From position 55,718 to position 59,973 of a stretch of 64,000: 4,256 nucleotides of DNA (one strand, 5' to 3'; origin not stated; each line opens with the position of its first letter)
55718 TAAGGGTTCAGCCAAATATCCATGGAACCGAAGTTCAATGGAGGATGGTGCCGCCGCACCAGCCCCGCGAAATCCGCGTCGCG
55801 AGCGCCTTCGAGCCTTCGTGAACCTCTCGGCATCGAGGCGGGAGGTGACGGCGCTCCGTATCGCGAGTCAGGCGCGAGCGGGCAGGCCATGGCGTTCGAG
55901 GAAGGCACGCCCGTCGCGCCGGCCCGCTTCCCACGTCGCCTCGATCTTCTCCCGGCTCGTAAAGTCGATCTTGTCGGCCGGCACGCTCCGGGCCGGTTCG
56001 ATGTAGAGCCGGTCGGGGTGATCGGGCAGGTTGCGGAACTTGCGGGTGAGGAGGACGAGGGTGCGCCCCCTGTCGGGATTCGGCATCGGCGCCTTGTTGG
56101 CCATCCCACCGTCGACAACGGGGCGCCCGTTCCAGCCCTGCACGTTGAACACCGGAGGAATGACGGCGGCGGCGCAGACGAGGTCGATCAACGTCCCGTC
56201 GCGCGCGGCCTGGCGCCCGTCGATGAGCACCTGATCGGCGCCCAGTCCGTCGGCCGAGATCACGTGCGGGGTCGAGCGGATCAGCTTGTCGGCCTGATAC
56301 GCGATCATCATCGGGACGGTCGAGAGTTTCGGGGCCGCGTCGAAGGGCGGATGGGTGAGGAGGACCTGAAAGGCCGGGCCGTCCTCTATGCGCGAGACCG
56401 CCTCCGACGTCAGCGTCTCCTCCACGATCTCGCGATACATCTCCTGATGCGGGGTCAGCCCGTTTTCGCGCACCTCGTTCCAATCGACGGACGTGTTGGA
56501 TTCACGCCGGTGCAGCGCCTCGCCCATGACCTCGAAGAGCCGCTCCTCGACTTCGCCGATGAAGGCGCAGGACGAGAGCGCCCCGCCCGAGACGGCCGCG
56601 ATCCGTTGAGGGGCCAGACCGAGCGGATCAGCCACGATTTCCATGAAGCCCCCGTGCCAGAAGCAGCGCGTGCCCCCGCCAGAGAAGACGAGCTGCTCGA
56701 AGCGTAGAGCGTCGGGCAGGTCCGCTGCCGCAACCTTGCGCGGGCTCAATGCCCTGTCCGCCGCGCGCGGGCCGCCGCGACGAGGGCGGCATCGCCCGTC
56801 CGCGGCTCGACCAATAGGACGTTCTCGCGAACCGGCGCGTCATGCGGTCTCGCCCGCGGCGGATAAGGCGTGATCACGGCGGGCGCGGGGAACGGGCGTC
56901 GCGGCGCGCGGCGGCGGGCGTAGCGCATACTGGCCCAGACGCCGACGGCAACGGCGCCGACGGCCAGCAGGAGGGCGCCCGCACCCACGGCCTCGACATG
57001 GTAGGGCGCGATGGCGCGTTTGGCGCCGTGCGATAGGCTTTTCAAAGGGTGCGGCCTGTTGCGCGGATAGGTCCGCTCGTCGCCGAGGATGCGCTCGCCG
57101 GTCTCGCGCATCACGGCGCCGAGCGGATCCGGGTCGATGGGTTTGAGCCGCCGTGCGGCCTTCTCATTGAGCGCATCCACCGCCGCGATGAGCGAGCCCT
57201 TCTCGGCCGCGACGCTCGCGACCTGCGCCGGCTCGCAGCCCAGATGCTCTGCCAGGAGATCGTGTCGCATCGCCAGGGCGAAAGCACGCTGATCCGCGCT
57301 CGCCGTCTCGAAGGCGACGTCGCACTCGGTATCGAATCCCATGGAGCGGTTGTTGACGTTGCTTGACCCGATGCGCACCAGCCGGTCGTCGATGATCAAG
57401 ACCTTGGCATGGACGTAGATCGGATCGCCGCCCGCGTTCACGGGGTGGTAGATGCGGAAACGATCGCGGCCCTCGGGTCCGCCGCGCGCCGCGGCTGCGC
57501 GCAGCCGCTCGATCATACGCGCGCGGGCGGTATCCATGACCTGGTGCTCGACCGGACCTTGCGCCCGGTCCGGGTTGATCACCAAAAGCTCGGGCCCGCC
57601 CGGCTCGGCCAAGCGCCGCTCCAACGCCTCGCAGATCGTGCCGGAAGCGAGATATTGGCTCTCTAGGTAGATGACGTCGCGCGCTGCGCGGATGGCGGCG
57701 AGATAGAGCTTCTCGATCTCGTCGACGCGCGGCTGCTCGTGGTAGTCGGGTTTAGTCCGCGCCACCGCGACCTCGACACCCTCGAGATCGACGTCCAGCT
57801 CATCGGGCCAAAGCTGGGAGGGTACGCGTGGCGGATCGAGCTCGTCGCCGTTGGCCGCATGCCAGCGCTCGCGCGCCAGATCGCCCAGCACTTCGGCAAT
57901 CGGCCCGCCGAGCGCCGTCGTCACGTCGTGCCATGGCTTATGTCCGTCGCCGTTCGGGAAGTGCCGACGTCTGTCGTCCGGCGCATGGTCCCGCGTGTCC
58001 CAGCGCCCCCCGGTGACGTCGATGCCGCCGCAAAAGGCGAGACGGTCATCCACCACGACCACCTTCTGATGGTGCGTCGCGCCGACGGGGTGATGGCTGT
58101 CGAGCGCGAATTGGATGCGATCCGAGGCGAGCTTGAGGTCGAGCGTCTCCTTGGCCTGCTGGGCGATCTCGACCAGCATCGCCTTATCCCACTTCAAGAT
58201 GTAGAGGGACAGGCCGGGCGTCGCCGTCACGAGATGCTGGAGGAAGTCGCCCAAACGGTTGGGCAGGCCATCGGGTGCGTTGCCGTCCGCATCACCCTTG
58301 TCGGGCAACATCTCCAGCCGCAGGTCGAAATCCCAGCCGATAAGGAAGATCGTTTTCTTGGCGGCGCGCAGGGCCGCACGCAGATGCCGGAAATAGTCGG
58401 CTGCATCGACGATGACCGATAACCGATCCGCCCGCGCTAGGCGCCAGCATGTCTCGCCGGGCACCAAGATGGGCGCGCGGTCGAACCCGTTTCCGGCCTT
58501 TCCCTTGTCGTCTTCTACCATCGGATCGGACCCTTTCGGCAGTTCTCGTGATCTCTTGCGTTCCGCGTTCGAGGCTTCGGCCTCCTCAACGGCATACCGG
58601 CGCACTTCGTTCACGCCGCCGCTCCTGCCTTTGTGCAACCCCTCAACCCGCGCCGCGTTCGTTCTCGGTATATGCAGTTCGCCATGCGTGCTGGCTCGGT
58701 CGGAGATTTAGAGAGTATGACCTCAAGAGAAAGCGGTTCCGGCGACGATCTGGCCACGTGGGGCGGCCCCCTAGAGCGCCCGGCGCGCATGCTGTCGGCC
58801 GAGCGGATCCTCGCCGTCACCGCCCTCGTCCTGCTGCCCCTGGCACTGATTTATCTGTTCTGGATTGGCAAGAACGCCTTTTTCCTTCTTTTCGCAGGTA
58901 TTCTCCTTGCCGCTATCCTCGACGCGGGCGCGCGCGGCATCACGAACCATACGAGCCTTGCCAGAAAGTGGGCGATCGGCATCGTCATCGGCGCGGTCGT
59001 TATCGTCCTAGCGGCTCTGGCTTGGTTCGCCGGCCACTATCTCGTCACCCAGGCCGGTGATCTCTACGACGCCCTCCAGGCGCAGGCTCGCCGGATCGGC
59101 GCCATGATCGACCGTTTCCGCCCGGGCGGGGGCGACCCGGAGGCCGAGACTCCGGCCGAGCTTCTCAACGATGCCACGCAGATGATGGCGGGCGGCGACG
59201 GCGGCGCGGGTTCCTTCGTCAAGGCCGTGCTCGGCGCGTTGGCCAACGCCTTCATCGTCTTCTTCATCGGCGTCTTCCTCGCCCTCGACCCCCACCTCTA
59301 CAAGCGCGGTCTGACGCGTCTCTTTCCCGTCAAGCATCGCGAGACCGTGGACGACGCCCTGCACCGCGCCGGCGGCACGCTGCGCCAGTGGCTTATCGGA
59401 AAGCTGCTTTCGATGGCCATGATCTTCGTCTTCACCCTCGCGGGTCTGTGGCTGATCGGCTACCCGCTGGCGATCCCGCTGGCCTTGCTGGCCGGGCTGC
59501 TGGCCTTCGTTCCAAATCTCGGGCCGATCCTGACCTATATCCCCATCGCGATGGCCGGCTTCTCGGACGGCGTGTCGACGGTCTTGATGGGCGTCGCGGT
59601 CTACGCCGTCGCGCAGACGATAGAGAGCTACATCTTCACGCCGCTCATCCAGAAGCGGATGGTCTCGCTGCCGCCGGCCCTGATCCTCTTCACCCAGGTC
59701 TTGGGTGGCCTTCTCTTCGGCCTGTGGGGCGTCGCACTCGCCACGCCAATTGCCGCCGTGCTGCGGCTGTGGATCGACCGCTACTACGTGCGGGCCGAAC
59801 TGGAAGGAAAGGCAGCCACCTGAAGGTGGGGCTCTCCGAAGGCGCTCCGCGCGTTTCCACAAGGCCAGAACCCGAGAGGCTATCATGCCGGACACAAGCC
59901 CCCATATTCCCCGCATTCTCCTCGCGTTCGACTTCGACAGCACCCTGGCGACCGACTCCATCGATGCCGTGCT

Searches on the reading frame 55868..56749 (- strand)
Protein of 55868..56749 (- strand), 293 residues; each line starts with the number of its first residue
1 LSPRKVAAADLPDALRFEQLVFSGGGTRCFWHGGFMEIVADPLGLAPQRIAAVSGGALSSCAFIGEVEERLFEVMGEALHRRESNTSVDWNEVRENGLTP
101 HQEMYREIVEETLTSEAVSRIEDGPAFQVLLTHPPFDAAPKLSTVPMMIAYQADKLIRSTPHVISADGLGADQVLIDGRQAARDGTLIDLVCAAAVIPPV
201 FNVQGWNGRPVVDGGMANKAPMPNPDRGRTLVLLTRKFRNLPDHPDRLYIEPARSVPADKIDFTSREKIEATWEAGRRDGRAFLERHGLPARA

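Call 11: search_protein_families(library=pfam, proteins=[window:55868-56749:-], max_evalue=0.0001)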
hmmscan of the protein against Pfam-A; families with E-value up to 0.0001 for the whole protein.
window:55868-56749:- (293 aa): 1 family
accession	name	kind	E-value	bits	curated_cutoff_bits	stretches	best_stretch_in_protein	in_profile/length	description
PF01734.28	Patatin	-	5.6e-21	76.1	27.7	1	20-221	1-186/191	Patatin-like phospholipase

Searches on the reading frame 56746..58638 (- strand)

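Call 11: search_protein_families(library=pfam, proteins=[window:56746-58638:-], max_evalue=0.0001)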
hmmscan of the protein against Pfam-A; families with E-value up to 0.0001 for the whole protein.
window:56746-58638:- (630 aa): 2 families
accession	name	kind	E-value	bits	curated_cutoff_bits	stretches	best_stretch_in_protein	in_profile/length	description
PF00614.28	PLDc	-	2.5e-14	53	21.9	2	187-212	3-28/28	Phospholipase D Active site motif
PF13091.12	PLDc_2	-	2.2e-11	44.1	27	1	313-446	2-118/132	PLD-like domain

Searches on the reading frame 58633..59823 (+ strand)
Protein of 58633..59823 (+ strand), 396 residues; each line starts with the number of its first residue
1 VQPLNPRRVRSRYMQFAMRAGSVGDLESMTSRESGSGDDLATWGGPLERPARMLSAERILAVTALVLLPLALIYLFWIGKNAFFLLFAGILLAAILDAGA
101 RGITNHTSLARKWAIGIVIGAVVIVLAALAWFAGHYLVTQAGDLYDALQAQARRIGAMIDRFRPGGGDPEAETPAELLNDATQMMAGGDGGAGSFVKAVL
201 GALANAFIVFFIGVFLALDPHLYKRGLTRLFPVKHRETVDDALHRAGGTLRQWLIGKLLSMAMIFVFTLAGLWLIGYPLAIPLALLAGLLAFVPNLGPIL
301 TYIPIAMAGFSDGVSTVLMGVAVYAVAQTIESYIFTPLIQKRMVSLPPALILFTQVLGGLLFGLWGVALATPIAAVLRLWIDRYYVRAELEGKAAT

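Call 11: search_protein_families(library=pfam, proteins=[window:58633-59823:+], max_evalue=0.0001)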
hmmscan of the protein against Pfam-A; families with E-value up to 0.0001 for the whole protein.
window:58633-59823:+ (396 aa): 1 family
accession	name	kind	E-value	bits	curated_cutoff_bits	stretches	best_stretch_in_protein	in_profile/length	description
PF01594.21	AI-2E_transport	-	1.8e-47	162.6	34.3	1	65-384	7-326/327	AI-2E family transporter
